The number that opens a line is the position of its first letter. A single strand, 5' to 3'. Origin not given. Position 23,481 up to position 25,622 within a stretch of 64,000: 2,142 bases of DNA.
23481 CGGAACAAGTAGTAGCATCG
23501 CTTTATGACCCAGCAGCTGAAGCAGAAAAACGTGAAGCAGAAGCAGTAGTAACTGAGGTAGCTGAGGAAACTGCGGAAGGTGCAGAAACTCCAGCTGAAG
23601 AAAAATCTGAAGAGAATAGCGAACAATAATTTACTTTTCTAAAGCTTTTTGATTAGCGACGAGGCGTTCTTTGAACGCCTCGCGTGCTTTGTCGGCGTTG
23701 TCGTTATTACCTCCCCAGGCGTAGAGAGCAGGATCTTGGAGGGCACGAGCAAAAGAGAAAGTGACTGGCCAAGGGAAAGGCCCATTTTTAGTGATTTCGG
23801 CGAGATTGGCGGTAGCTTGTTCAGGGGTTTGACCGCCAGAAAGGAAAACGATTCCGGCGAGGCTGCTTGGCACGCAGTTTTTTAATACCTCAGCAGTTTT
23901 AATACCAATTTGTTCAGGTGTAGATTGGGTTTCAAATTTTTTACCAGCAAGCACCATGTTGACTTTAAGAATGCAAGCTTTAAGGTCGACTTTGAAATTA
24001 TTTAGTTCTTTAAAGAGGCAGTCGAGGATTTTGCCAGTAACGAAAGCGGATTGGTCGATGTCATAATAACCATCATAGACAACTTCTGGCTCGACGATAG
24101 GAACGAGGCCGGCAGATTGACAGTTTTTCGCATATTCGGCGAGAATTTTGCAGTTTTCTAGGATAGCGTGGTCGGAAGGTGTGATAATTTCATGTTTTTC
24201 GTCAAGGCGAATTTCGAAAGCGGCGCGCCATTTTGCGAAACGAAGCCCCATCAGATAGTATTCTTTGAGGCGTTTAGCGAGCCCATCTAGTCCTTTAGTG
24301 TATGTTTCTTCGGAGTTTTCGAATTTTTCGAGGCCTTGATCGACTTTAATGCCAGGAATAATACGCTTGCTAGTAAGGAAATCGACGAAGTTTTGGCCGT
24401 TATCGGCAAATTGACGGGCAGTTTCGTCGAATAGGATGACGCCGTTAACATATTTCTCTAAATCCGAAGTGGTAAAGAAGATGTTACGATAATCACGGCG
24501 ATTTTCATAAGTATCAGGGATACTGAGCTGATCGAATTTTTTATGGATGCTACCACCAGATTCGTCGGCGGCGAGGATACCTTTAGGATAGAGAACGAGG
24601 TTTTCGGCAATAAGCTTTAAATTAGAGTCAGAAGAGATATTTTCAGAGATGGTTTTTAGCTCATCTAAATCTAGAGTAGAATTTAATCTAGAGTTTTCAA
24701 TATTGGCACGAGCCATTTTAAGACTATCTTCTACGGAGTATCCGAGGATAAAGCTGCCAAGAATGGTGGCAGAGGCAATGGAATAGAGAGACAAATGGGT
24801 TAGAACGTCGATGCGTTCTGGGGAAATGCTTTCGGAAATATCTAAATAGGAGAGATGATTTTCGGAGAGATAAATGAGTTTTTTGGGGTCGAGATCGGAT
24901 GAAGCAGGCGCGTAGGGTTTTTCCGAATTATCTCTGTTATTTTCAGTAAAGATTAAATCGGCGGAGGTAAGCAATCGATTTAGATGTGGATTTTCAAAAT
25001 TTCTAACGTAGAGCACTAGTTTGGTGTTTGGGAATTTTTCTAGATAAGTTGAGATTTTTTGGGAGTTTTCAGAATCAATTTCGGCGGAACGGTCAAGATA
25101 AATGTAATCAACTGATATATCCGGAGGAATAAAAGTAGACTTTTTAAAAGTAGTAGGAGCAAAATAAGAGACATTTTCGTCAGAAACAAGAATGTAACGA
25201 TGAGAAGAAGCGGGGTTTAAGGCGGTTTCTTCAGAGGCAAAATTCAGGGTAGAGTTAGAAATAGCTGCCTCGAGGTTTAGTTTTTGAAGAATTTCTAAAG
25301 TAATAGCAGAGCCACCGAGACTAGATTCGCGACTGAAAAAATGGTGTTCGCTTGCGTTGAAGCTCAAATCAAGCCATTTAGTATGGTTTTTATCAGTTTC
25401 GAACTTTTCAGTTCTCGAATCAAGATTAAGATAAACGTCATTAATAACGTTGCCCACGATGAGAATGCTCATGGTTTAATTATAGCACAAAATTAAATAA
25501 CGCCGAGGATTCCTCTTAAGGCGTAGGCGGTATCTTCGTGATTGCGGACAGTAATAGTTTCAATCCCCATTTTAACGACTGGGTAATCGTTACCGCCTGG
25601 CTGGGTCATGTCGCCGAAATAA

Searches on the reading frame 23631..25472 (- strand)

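Call 54: search_protein_families(library=pfam, proteins=[window:23631-25472:-], max_evalue=0.001)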
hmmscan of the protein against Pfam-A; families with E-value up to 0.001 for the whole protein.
window:23631-25472:- (613 aa): 1 family
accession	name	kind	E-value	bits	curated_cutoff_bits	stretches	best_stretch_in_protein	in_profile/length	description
PF00274.25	Glycolytic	-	5.5e-107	358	22.2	1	285-610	2-324/349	Fructose-bisphosphate aldolase class-I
